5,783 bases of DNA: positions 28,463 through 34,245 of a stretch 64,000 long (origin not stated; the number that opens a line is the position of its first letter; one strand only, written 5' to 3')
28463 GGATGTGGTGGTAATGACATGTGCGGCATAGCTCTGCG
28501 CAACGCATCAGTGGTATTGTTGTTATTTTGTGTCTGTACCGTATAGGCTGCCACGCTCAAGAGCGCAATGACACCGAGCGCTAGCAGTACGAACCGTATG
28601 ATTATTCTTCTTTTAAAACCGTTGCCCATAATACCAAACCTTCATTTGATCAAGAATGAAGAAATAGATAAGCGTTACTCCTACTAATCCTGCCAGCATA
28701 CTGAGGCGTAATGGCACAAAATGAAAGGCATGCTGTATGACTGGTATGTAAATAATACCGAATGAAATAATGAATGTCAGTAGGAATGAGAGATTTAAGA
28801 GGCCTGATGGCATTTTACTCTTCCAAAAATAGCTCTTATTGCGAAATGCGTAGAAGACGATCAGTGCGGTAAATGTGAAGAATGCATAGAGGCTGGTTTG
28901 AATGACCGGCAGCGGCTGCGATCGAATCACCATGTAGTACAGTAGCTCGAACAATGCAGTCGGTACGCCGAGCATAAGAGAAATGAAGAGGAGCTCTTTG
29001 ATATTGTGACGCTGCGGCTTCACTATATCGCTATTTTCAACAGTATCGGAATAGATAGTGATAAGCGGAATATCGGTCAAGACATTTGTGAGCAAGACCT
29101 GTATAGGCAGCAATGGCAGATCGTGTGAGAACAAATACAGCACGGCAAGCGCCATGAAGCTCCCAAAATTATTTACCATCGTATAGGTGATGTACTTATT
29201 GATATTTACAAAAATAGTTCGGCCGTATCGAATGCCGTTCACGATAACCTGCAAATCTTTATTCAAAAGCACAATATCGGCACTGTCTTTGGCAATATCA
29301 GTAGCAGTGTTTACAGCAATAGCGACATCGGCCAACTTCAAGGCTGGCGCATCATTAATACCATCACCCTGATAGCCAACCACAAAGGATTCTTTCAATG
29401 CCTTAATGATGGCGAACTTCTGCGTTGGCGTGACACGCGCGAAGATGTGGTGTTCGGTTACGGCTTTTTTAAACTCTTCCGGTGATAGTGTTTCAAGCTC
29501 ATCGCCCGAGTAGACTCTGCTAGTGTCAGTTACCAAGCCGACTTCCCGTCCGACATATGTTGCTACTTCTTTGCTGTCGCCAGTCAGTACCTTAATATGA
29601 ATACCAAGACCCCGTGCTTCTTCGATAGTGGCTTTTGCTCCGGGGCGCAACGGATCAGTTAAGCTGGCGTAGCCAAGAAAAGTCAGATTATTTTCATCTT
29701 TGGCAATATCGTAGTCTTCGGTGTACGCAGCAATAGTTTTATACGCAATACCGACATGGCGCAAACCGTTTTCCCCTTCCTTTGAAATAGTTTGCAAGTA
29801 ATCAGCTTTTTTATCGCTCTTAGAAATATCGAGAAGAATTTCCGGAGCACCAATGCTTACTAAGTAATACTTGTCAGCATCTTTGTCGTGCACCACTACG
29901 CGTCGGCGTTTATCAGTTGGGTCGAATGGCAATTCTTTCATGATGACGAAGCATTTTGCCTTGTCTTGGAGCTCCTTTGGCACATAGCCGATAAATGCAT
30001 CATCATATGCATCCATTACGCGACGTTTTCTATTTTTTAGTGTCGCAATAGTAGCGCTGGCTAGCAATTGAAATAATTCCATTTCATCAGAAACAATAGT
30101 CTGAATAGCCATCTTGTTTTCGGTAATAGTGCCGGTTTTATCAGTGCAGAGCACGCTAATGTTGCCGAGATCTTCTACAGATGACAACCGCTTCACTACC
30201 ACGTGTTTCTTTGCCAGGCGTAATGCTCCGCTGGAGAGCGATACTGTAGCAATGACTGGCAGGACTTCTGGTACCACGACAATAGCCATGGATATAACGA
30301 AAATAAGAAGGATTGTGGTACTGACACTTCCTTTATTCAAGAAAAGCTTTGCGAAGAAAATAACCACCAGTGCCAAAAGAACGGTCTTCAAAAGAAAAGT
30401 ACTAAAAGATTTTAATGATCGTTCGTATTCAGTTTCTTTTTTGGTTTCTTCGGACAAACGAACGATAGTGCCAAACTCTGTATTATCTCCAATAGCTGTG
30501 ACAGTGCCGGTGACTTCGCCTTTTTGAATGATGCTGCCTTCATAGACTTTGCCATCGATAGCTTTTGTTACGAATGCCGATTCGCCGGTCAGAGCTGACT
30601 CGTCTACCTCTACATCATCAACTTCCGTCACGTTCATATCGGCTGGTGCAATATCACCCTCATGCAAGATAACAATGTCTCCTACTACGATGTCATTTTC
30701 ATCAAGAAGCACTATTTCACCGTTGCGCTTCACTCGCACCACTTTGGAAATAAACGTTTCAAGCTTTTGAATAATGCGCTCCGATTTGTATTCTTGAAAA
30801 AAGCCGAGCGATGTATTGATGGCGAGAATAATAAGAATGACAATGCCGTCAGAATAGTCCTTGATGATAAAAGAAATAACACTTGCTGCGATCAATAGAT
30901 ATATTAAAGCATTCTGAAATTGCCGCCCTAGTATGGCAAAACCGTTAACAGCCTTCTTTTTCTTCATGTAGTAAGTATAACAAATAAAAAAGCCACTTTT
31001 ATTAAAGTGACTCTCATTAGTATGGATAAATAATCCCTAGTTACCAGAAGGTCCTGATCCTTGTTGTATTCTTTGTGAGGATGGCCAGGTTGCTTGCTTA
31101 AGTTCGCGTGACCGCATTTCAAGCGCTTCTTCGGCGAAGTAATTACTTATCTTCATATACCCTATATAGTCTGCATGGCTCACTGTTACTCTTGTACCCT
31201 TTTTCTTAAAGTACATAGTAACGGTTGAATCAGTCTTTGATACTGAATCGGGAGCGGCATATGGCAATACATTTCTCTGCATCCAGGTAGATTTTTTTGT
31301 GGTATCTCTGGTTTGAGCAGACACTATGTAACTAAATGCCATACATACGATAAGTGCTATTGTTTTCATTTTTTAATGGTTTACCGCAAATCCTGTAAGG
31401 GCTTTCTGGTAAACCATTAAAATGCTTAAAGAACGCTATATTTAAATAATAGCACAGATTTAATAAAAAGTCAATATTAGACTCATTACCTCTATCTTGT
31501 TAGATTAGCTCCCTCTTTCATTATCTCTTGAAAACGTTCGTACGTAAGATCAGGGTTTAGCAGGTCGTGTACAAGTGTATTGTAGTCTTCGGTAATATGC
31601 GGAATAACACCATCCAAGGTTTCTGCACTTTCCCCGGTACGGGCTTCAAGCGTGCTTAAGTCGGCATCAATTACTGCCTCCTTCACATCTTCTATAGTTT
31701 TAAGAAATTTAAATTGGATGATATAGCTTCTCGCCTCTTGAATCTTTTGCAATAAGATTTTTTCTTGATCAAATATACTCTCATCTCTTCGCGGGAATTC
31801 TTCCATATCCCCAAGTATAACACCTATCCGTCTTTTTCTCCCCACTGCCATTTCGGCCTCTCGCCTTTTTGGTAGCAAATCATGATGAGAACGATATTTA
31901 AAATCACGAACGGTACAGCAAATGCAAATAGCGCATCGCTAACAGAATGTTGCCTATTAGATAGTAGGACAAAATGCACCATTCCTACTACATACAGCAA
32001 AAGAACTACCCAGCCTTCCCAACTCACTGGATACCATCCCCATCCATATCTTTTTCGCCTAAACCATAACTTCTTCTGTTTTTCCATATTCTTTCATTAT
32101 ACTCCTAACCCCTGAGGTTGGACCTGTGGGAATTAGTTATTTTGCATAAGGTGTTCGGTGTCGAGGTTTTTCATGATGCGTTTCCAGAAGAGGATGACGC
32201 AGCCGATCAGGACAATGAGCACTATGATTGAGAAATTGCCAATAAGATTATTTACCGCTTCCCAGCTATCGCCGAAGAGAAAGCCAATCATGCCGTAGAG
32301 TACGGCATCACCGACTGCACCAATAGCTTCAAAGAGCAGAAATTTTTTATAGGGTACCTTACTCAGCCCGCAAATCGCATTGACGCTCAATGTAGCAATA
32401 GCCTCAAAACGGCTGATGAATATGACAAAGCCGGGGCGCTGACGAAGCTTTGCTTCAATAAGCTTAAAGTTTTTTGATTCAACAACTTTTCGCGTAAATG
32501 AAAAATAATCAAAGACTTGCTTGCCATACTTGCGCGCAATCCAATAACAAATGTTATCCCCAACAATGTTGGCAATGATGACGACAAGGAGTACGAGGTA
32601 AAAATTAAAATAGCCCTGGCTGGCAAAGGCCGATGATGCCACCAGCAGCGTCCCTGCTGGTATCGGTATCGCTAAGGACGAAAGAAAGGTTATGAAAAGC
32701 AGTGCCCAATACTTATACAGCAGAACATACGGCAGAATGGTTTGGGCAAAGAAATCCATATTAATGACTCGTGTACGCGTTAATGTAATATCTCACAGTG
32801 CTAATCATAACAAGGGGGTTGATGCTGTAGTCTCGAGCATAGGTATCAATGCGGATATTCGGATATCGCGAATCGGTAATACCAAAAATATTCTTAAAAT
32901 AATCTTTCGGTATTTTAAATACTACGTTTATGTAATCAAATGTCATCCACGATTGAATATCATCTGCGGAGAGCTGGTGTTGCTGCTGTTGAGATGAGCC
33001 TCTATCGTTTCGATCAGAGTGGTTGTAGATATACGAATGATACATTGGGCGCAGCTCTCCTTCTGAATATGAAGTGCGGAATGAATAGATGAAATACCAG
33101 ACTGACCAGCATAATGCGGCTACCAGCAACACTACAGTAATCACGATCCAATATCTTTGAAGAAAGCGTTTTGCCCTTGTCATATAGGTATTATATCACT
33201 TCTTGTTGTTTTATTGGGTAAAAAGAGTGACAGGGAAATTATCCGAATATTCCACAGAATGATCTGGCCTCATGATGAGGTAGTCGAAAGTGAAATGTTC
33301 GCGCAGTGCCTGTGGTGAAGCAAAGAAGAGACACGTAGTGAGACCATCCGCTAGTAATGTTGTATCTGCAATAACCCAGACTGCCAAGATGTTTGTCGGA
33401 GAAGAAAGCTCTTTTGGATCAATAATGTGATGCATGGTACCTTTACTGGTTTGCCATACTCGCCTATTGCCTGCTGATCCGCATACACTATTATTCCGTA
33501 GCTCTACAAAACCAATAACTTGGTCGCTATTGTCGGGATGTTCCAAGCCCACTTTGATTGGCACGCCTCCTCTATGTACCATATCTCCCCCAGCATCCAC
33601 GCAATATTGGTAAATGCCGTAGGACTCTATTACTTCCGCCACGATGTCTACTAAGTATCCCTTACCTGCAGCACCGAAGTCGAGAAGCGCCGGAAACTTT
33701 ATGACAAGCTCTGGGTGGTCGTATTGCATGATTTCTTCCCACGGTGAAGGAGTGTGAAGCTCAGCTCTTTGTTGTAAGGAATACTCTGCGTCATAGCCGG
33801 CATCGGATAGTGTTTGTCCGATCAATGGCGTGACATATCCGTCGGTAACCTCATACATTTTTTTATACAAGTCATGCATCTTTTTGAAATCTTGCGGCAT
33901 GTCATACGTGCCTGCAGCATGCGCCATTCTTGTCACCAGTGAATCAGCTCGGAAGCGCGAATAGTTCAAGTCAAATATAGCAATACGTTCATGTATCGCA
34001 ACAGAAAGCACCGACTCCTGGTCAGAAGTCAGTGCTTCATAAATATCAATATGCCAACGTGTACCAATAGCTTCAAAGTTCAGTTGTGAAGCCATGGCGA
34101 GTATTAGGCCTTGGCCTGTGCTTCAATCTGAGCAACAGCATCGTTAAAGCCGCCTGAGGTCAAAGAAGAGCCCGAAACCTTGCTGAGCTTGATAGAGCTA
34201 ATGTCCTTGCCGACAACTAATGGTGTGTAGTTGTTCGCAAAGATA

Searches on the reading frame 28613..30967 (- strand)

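Call 81: search_protein_families(library=pfam, proteins=[window:28613-30967:-], max_evalue=0.001)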
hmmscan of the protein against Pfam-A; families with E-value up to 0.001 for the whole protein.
window:28613-30967:- (784 aa): 5 families
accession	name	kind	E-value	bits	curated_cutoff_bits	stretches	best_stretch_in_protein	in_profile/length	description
PF00122.25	E1-E2_ATPase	-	7e-41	140.2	28.1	1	74-254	4-181/181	E1-E2 ATPase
PF00689.26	Cation_ATPase_C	-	3.3e-15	56.7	27.3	1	617-777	2-174/175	Cation transporting ATPase, C-terminus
PF00702.32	Hydrolase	-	1.7e-12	48.6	26.4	1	271-547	2-191/191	haloacid dehalogenase-like hydrolase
PF13246.12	Cation_ATPase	-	2.7e-05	24.6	21.7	1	335-382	41-88/91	Cation transport ATPase (P-type)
PF00690.31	Cation_ATPase_N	-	0.00092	19.3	20.4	0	2-32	39-69/69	Cation transporter/ATPase, N-terminus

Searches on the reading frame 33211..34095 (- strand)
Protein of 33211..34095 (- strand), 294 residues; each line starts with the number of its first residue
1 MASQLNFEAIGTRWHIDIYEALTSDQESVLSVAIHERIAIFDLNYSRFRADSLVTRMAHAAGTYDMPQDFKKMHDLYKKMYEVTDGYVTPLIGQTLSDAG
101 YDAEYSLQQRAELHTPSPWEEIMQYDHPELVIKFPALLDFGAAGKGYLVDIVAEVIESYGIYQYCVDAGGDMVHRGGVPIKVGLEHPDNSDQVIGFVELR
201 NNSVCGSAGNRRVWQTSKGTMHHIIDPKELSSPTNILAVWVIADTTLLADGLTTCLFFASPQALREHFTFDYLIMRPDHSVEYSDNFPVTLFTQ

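Call 81: search_protein_families(library=pfam, proteins=[window:33211-34095:-], max_evalue=0.001)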
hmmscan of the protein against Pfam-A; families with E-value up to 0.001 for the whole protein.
window:33211-34095:- (294 aa): 1 family
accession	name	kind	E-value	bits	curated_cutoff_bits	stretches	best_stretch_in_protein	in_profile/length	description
PF02424.20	ApbE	-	1.6e-40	139.7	25.6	1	11-265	2-252/266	ApbE family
